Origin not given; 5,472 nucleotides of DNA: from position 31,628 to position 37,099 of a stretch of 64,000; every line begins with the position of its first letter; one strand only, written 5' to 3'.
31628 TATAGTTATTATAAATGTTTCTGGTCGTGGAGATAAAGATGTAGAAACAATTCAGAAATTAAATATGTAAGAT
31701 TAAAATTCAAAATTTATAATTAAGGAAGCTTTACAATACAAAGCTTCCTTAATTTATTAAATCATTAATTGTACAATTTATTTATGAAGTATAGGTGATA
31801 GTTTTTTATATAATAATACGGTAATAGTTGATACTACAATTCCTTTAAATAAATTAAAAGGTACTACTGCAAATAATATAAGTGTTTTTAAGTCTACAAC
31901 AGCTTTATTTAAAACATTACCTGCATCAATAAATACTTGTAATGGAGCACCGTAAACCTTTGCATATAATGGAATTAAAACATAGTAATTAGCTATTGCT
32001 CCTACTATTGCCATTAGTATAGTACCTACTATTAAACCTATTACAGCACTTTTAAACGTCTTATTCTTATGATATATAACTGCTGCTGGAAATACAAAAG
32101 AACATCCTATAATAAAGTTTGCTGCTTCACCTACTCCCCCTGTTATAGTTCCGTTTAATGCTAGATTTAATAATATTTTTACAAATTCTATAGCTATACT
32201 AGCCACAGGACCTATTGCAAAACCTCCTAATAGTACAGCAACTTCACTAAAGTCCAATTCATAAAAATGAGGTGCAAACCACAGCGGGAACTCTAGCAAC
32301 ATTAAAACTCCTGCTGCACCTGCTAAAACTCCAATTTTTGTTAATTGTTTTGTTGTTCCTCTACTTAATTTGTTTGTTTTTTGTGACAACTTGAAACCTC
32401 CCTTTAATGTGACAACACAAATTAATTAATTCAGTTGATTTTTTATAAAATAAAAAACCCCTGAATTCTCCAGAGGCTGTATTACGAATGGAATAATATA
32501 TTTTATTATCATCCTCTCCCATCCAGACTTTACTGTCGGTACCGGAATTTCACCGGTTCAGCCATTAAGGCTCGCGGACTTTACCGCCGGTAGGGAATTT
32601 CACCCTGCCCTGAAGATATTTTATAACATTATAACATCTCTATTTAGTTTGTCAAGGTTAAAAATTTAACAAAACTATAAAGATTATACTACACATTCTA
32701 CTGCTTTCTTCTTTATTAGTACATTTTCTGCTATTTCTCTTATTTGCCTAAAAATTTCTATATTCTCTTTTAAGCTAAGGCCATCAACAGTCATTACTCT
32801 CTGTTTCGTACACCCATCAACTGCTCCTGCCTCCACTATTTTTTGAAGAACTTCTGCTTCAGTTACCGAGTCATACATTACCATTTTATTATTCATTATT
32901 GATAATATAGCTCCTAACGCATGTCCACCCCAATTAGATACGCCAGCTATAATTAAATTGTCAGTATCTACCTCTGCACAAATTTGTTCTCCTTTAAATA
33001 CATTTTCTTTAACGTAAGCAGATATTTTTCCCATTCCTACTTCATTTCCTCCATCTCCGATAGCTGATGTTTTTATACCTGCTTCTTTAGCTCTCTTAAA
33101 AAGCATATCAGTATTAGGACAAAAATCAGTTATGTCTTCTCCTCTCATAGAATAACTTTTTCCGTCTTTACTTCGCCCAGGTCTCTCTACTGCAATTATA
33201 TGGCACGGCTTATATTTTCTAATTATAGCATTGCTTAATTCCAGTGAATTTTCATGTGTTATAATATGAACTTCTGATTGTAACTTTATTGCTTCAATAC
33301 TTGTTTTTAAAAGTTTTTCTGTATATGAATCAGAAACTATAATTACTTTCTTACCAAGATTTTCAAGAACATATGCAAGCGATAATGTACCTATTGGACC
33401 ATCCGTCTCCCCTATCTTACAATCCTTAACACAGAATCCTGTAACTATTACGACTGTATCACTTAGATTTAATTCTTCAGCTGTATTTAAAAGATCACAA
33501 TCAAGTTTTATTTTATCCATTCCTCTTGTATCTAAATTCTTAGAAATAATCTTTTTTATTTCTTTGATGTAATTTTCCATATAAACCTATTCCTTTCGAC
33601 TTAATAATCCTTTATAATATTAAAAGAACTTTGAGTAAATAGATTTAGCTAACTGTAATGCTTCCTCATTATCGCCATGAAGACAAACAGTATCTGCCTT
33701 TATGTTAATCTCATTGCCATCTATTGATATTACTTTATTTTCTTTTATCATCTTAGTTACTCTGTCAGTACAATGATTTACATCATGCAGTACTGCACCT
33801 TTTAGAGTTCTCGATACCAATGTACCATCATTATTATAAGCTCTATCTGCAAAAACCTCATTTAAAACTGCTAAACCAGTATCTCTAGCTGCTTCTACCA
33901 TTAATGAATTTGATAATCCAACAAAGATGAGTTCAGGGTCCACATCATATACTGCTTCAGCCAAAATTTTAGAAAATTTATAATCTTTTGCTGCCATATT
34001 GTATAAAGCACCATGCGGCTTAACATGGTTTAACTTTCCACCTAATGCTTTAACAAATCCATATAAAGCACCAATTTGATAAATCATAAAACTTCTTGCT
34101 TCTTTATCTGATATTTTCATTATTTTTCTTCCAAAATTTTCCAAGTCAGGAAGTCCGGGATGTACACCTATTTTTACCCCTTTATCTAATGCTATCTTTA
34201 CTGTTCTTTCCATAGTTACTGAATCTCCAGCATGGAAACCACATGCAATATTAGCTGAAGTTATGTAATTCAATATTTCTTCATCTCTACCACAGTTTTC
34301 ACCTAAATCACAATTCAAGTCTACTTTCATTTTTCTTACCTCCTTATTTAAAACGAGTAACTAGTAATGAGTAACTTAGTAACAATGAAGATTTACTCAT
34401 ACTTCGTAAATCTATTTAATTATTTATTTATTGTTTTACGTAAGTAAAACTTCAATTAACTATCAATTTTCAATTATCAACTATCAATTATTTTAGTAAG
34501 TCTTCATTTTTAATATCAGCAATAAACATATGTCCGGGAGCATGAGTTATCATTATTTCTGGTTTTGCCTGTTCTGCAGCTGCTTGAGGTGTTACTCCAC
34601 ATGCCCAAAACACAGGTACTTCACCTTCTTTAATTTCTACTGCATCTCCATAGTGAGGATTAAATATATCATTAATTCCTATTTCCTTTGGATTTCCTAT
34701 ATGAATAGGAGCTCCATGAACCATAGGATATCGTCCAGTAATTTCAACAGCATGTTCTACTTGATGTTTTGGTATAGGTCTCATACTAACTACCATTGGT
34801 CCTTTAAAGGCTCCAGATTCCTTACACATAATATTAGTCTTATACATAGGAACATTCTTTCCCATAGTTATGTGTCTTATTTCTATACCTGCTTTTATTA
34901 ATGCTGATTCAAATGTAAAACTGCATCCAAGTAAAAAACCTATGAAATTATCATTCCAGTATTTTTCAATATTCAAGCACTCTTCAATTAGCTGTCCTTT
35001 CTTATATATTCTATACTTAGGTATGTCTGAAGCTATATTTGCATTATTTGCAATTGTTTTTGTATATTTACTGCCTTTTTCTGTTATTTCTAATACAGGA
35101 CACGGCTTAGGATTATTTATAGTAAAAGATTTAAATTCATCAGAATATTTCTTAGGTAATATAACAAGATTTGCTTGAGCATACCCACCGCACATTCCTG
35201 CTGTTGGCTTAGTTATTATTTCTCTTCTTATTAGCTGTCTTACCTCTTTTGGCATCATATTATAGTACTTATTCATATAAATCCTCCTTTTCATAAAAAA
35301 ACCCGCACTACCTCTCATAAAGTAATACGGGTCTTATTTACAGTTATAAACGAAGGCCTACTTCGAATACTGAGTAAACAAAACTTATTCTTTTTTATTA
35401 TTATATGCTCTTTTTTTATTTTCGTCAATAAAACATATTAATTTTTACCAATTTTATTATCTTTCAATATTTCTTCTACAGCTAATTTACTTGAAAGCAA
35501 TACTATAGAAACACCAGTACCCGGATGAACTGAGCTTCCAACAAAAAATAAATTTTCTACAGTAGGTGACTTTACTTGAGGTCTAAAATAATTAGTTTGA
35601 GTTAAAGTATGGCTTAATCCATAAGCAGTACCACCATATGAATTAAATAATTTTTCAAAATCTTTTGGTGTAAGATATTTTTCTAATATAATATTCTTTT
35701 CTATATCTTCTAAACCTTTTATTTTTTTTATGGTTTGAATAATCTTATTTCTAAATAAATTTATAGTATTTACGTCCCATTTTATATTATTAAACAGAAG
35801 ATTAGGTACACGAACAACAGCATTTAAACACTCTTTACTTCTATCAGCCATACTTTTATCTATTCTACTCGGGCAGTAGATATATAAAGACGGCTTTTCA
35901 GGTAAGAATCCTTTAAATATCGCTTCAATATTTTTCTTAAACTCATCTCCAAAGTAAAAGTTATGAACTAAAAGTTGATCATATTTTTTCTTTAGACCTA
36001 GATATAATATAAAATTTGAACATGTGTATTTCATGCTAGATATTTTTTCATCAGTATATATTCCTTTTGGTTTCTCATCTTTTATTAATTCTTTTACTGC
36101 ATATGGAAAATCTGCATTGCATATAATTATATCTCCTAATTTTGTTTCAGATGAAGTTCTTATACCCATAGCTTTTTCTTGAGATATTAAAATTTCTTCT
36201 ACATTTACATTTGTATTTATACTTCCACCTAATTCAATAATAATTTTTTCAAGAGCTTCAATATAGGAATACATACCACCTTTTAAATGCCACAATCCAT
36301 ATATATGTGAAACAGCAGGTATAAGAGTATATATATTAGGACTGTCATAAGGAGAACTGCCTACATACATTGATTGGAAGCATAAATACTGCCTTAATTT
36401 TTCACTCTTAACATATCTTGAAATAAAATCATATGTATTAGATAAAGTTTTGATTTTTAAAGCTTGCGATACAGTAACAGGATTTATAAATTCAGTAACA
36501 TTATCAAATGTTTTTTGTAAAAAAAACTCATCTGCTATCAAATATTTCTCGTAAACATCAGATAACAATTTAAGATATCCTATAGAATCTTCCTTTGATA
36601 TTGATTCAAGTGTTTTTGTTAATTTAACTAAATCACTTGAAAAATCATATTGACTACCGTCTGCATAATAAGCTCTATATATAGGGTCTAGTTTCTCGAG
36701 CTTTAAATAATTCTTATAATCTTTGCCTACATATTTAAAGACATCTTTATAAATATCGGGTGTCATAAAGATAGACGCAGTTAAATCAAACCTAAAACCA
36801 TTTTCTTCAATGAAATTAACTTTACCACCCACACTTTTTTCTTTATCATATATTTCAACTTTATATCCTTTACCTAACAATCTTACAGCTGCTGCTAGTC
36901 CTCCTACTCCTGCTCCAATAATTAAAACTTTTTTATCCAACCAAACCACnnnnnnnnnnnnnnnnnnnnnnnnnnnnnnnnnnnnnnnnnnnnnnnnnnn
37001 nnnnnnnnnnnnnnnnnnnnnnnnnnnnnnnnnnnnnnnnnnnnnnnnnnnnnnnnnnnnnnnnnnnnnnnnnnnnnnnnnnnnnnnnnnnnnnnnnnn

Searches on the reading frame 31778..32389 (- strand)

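Call 75: search_protein_families(library=pfam, proteins=[window:31778-32389:-], max_evalue=1e-8)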
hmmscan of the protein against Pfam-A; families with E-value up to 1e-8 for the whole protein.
window:31778-32389:- (203 aa): 1 family
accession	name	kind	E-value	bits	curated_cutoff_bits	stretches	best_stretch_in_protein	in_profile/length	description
PF12822.12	ECF_trnsprt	-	1.4e-33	116.8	30.7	1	14-194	1-169/169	ECF transporter, substrate-specific component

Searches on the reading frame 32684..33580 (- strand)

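Call 75: search_protein_families(library=pfam, proteins=[window:32684-33580:-], max_evalue=1e-8)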
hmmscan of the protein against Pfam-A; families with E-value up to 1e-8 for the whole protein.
window:32684-33580:- (298 aa): 1 family
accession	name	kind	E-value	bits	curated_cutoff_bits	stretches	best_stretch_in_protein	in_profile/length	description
PF14336.11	GLUCM-like_C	-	3.6e-82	276.5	27.9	1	8-281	1-291/291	D-glutamate cyclase-like, C-terminal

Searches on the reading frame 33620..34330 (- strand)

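Call 75: search_protein_families(library=pfam, proteins=[window:33620-34330:-], max_evalue=1e-8)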
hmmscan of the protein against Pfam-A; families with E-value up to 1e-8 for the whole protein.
window:33620-34330:- (236 aa): 1 family
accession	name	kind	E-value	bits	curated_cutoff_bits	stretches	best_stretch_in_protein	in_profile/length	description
PF03746.21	LamB_YcsF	-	1.2e-94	316.9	22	1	3-233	1-236/239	LamB/YcsF family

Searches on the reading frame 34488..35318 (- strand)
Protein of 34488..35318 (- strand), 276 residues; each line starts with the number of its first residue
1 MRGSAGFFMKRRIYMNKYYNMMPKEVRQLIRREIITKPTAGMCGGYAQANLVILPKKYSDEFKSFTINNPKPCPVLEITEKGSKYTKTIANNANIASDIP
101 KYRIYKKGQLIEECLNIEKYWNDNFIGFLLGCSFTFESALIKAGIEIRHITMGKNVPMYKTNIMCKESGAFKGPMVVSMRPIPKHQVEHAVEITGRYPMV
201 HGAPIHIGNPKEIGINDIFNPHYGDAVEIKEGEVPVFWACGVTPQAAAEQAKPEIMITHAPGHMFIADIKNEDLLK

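Call 75: search_protein_families(library=pfam, proteins=[window:34488-35318:-], max_evalue=1e-8)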
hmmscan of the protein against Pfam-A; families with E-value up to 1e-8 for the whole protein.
window:34488-35318:- (276 aa): 1 family
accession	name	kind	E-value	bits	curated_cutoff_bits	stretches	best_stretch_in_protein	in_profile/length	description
PF07286.17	D-Glu_cyclase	-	6.3e-69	230.8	25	1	126-268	1-143/143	D-glutamate cyclase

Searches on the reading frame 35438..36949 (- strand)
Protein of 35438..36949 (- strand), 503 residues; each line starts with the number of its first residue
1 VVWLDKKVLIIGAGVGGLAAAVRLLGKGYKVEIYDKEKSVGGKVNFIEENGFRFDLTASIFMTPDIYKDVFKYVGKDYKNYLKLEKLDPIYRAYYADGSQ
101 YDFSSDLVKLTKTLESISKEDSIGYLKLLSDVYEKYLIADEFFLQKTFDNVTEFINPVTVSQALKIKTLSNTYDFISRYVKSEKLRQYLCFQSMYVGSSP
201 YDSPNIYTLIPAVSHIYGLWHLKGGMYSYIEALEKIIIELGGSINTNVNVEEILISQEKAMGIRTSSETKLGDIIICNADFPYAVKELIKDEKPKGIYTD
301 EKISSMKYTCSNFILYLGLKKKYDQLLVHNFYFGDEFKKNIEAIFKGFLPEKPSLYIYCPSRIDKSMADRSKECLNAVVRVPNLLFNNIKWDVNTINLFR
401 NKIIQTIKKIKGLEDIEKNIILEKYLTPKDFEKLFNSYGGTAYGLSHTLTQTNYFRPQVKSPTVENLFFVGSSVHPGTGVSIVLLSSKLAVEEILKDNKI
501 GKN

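Call 75: search_protein_families(library=pfam, proteins=[window:35438-36949:-], max_evalue=1e-8)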
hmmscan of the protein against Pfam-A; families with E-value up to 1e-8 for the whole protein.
window:35438-36949:- (503 aa): 2 families
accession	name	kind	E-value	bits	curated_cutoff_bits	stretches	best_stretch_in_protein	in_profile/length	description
PF01593.30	Amino_oxidase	-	1e-22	81.5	19.8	1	16-285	2-260/443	Flavin containing amine oxidoreductase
PF13450.12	NAD_binding_8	-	1.3e-14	54.7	21.9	1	10-74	1-65/68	NAD(P)-binding Rossmann-like domain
